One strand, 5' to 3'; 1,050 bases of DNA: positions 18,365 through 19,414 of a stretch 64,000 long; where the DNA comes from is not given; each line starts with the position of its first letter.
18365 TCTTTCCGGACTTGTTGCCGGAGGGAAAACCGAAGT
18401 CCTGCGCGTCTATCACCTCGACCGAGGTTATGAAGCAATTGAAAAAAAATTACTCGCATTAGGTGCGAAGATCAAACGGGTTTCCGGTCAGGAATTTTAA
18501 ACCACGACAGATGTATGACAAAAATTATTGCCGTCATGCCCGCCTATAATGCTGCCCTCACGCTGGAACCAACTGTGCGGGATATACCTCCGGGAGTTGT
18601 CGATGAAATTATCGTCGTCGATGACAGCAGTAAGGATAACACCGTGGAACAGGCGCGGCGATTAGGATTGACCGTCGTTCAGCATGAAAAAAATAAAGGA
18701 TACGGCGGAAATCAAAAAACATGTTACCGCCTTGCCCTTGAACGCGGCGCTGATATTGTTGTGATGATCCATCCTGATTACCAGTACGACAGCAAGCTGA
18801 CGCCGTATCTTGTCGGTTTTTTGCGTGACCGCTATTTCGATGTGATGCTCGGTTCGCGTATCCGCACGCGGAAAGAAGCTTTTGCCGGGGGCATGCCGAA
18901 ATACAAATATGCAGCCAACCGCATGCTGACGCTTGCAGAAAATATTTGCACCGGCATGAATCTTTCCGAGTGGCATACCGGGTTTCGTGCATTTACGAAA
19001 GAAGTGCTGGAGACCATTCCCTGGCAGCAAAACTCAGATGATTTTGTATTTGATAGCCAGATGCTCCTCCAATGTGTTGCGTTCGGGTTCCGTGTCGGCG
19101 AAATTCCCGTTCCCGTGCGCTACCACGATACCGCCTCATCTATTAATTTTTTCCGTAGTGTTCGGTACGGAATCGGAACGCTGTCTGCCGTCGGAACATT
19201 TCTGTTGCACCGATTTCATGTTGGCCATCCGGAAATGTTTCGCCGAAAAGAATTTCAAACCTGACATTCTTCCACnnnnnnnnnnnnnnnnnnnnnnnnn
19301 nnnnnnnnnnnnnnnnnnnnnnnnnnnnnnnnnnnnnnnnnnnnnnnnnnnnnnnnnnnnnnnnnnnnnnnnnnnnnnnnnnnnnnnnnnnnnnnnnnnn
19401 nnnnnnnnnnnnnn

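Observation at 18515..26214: Candidate polyprenyl-phosphate-hexose-dependent (protein O-mannosylation-like) glycosylation module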

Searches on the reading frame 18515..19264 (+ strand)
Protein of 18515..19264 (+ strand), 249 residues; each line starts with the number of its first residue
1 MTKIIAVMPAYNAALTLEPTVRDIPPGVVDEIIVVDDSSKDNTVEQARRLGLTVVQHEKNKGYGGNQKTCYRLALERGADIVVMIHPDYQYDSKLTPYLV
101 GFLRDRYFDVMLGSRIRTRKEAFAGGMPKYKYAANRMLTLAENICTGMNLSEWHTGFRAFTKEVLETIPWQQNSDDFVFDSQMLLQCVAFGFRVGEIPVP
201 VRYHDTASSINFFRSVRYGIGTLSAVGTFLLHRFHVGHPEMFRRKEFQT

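Call 3: search_protein_families(library=pfam, proteins=[window:18515-19264:+], max_evalue=0.01)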
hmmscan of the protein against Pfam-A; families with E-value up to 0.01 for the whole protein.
window:18515-19264:+ (249 aa): 1 family
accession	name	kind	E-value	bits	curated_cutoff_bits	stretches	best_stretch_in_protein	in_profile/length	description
PF00535.33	Glycos_transf_2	-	7.2e-18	65.5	23.3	1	7-166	3-165/168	Glycosyl transferase family 2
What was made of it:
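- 18515..19264 (+): GT2: a 249-aa GT-A glycosyltransferase with no C-terminal membrane helices. Inferred to be a polyprenyl-phosphate-sugar synthase that makes the donor. Pfam Glycos_transf_2 7e-18 (call 3).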

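Call 4: search_protein_families(library=ncbifam, proteins=[window:18515-19264:+], max_evalue=0.01)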
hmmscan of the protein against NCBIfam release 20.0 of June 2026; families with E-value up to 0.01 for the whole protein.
window:18515-19264:+ (249 aa): 13 families
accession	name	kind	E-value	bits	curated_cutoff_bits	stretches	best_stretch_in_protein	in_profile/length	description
NF058614.1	PPMAGASynPpgS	equivalog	2.7e-20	72.8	370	1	6-209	4-204/226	polyprenyl-phospho-N-acetylgalactosaminyl synthase PpgS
NF041391.1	DPhHxTase_Halo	equivalog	7.4e-18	64.3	375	1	8-203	1-185/213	dolichyl-phosphate hexose transferase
TIGR04182.1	glyco_TIGR04182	equivalog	1.6e-17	63.9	325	1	5-207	3-194/293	S-layer glycoprotein N-glycosyltransferase AglJ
NF010496.0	PRK13915.1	equivalog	4e-09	36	262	1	3-101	32-140/307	glucosyl-3-phosphoglycerate synthase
TIGR04283.1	glyco_like_mftF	equivalog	5.7e-07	29.3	182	1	7-96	4-90/221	TIGR04283 family arsenosugar biosynthesis glycosyltransferase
TIGR03937.1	PgaC_IcaA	equivalog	8e-05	21.8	422.3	1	3-120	46-169/407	poly-beta-1,6-N-acetyl-D-glucosamine synthase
NF047588.1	GlcsyltransPgfSStrep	equivalog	0.00045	19.5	500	1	31-221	36-216/308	glycosyltransferase PgfS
NF007986.1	PRK10714.1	equivalog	0.00082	18.5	529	1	31-168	40-172/316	undecaprenyl-phosphate 4-deoxy-4-formamido-L-arabinose transferase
NF041865.1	EpsU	equivalog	0.0015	17.6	700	1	7-95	44-139/394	exopolysaccharide biosynthesis GT2 family glycosyltransferase EpsU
TIGR03469.1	HpnB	hypoth_equivalog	0.0027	16.8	379.25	1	3-56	45-101/386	hopene-associated glycosyltransferase HpnB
TIGR01556.1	rhamnosyltran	subfamily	0.0032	16.7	200.55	1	28-106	20-101/281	rhamnosyltransferase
NF041875.1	EPS_EpsD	equivalog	0.0036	16.8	370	1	8-149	5-148/325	exopolysaccharide biosynthesis glycosyltransferase EpsD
TIGR03965.1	mycofact_glyco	equivalog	0.0054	15.6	280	1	30-65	106-144/467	mycofactocin biosynthesis glycosyltransferase MftF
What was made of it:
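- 18515..19264 (+): Best NCBIfam matches, all below cut-off: PpgS 3e-20, Dol-P-hexose transferase 7e-18, AglJ 2e-17; ArnC only 8e-4 (call 4).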

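Call 12: search_solved_structures(query=window:18515-19264:+, max_evalue=0.01)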
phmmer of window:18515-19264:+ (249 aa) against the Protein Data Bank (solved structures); distinct sequences matched with E-value up to 0.01: 7.
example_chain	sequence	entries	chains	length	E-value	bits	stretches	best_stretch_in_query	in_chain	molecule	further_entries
5mlz_A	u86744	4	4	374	1.2e-06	31.5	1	3-169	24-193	Dolichol monophosphate mannose synthase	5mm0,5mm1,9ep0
4y6n_A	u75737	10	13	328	8.5e-05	25.5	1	4-103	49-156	Glucosyl-3-phosphoglycerate synthase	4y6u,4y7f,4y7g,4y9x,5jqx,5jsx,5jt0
3e25_A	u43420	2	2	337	9.1e-05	25.4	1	4-103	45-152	Putative uncharacterized protein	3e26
4ddz_A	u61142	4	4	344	9.3e-05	25.3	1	4-103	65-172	GLUCOSYL-3-PHOSPHOGLYCERATE SYNTHASE (GpgS) | Glucosyl-3-phosphoglycerate synthase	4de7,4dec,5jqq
7pdo_A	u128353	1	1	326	0.00066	22.5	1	4-103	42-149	Glucosyl-3-phosphoglycerate synthase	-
7p5l_A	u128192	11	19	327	0.00066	22.5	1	4-103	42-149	Glucosyl-3-phosphoglycerate synthase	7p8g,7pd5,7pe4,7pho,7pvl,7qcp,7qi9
3ckj_A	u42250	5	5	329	0.0065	19.3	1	5-103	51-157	Putative uncharacterized protein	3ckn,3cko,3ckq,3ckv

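Call 52: find_homologous_proteins(query=window:18515-19264:+)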
Query window:18515-19264:+ (249 aa): 8000 proteins with E <= 0.001 among 8000 candidates; the best 120 are listed.
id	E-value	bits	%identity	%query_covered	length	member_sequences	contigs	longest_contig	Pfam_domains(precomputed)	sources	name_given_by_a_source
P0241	4.0e-160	549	96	100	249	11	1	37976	PF00535.33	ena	-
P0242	6.7e-144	496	86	99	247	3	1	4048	PF00535.33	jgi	-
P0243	2.7e-131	455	80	98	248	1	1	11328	PF00535.33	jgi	jgi:glycosyltransferase involved in cell wall biosynthesis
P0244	4.1e-127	441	78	97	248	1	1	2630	PF00535.33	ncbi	-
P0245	5.7e-127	440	78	97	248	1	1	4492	PF00535.33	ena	-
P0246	1.4e-126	439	78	97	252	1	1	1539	PF00535.33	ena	-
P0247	2.2e-126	438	79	96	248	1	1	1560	PF00535.33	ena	-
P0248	4.9e-126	437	78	98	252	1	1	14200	PF00535.33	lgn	-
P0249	6.4e-126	437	79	98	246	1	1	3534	PF00535.33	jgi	jgi:glycosyltransferase involved in cell wall biosynthesis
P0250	4.5e-125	434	78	98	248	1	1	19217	PF00535.33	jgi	-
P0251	6.0e-125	434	76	98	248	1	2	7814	PF00535.33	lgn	-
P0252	1.6e-124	432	76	96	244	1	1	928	PF00535.33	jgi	jgi:glycosyltransferase involved in cell wall biosynthesis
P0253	4.3e-124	431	76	96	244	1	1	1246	PF00535.33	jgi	jgi:glycosyltransferase involved in cell wall biosynthesis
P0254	6.6e-124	430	77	97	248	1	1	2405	PF00535.33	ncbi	-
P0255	1.1e-123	430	79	93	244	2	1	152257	PF00535.33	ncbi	-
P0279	8.0e-121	420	74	96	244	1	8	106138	PF00535.33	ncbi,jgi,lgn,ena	-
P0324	5.6e-118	411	77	93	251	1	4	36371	PF00535.33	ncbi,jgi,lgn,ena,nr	ncbi:MAG TPA: glycosyltransferase family 2 protein [Bacteroidota bacterium]|nr:glycosyltransferase f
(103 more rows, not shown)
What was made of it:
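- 18515..19264 (+): Homologues are 70-96% identical (call 52).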

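Call 54: search_solved_structures(query=window:18515-19264:+, max_evalue=0.0001, show_alignments=1)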
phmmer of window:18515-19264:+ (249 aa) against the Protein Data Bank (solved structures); distinct sequences matched with E-value up to 0.0001: 4.
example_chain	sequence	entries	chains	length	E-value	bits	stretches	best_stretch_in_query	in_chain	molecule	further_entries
5mlz_A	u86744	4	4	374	1.2e-06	31.5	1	3-169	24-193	Dolichol monophosphate mannose synthase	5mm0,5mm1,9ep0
4y6n_A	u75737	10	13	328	8.5e-05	25.5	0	4-103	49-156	Glucosyl-3-phosphoglycerate synthase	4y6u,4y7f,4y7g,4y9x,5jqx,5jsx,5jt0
3e25_A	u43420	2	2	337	9.1e-05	25.4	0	4-103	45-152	Putative uncharacterized protein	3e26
4ddz_A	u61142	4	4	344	9.3e-05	25.3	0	4-103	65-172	GLUCOSYL-3-PHOSPHOGLYCERATE SYNTHASE (GpgS) | Glucosyl-3-phosphoglycerate synthase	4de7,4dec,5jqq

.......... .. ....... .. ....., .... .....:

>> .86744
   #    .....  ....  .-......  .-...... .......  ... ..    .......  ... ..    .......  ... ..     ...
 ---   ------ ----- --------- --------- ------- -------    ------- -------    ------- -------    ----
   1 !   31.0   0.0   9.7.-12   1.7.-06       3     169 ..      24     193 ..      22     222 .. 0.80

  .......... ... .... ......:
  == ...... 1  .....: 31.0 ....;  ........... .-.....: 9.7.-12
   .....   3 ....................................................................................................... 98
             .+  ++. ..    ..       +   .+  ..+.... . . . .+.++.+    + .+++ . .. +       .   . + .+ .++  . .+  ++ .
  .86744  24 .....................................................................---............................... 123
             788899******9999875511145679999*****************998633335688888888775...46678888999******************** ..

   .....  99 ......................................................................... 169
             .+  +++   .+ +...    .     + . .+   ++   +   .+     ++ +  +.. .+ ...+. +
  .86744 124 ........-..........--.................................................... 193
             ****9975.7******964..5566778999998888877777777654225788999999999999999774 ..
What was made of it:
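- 18515..19264 (+): Best PDB match is Pyrococcus DPMS 5mlz at 1e-6, where '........' aligns to the DPMS '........' (call 54).
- On Polyprenyl-phosphate sugar synthases of GT2 (DPMS/Dpm1, Ppm1, PpgS, AglJ) (applied to GT2): The segment aligns to DPMS, but as H-P-D-Y-Q instead of D-A-D-L-Q (call 54).
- It aligns to DPMS through the catalytic DxD-L-Q segment (call 54).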

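Call 74: find_encoding_contigs(protein=P0324, flank=6000, max_places=2)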
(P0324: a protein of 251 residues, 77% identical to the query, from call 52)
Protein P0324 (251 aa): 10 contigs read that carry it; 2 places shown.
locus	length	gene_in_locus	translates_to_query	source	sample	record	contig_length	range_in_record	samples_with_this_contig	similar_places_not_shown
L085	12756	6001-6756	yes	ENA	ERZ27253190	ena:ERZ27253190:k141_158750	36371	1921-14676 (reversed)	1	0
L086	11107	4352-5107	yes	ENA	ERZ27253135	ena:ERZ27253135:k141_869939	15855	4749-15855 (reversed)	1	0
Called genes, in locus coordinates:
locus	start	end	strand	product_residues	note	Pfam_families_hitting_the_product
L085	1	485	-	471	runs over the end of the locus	PF00171:Aldedh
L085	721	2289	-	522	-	PF13620:CarboxypepD_reg (faint), PF18962:Por_Secre_tail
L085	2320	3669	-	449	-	PF00202:Aminotran_3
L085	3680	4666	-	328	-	PF00795:CN_hydrolase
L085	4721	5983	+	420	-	PF00275:EPSP_synthase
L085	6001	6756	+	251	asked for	PF00535:Glycos_transf_2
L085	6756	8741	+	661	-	PF13414:TPR_11 (faint), PF13432:TPR_16 (faint), PF12895:ANAPC3 (faint), PF13371:TPR_9 (faint), PF13424:TPR_12 (faint), PF13428:TPR_14 (faint), PF13431:TPR_17 (faint), PF14559:TPR_19 (weak), +2 more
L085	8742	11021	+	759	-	PF07719:TPR_2 (faint)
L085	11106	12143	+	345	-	PF01075:Glyco_transf_9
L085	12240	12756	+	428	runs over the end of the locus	PF03952:Enolase_N, PF00113:Enolase_C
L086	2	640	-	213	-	?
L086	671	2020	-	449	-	PF00202:Aminotran_3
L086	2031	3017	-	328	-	PF00795:CN_hydrolase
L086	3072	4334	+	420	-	PF00275:EPSP_synthase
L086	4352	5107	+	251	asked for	PF00535:Glycos_transf_2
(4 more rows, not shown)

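Call 75: find_encoding_contigs(protein=P0279, flank=6000, max_places=2)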
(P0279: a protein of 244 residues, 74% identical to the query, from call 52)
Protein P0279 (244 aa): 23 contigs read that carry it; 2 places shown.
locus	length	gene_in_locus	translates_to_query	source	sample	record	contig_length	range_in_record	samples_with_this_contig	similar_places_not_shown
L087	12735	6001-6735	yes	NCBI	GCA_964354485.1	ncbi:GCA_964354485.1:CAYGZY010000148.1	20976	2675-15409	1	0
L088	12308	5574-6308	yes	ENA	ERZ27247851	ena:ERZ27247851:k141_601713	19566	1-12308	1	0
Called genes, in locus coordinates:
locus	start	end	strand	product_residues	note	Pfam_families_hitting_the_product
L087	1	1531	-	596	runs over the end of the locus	PF00437:T2SSE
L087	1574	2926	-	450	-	PF28597:T2SSF_N (faint), PF00482:T2SSF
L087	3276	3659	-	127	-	-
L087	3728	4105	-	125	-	-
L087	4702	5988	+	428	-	PF00275:EPSP_synthase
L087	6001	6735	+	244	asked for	PF00535:Glycos_transf_2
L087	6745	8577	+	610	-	PF13428:TPR_14 (faint), PF13432:TPR_16 (faint), PF00515:TPR_1 (faint), PF07719:TPR_2 (faint), PF12895:ANAPC3 (faint), PF13174:TPR_6 (faint), PF13176:TPR_7 (faint), PF13414:TPR_11 (weak), +6 more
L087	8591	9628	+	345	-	PF01075:Glyco_transf_9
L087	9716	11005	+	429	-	PF03952:Enolase_N, PF00113:Enolase_C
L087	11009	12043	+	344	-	PF07396:Porin_O_P (weak)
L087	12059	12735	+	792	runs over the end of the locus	PF01555:N6_N4_Mtase, PF02086:MethyltransfD12 (faint), PF03602:Cons_hypoth95 (faint), PF27126:NmeDI_C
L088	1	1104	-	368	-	?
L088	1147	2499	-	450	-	PF28597:T2SSF_N (faint), PF00482:T2SSF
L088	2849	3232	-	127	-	-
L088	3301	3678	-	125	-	-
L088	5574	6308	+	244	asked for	PF00535:Glycos_transf_2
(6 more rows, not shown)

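Call 92: find_encoding_contigs(protein=P0241, flank=10000, max_places=3)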
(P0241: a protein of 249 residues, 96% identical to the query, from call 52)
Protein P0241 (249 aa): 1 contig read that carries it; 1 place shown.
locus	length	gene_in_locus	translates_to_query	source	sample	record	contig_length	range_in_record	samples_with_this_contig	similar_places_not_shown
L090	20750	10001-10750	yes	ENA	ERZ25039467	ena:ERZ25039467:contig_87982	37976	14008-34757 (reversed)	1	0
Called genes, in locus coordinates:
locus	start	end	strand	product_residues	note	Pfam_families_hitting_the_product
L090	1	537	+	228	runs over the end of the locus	PF00072:Response_reg, PF00486:Trans_reg_C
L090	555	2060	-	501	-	PF00593:TonB_dep_Rec_b-barrel (weak), PF14905:OMP_b-brl_3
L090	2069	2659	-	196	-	-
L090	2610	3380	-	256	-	PF13620:CarboxypepD_reg, PF13715:CarbopepD_reg_2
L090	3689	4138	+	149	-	PF20136:DUF6526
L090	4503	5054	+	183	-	PF01063:Aminotran_4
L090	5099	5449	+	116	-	PF01063:Aminotran_4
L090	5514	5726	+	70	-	-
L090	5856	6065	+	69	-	PF01532:Glyco_hydro_47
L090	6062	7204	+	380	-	PF01532:Glyco_hydro_47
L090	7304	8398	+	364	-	PF13347:MFS_2 (weak), PF05977:MFS_3, PF07690:MFS_1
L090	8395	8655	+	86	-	-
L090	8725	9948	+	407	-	PF00275:EPSP_synthase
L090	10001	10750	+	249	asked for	PF00535:Glycos_transf_2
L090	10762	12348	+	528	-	PF14559:TPR_19 (faint), PF13371:TPR_9 (faint)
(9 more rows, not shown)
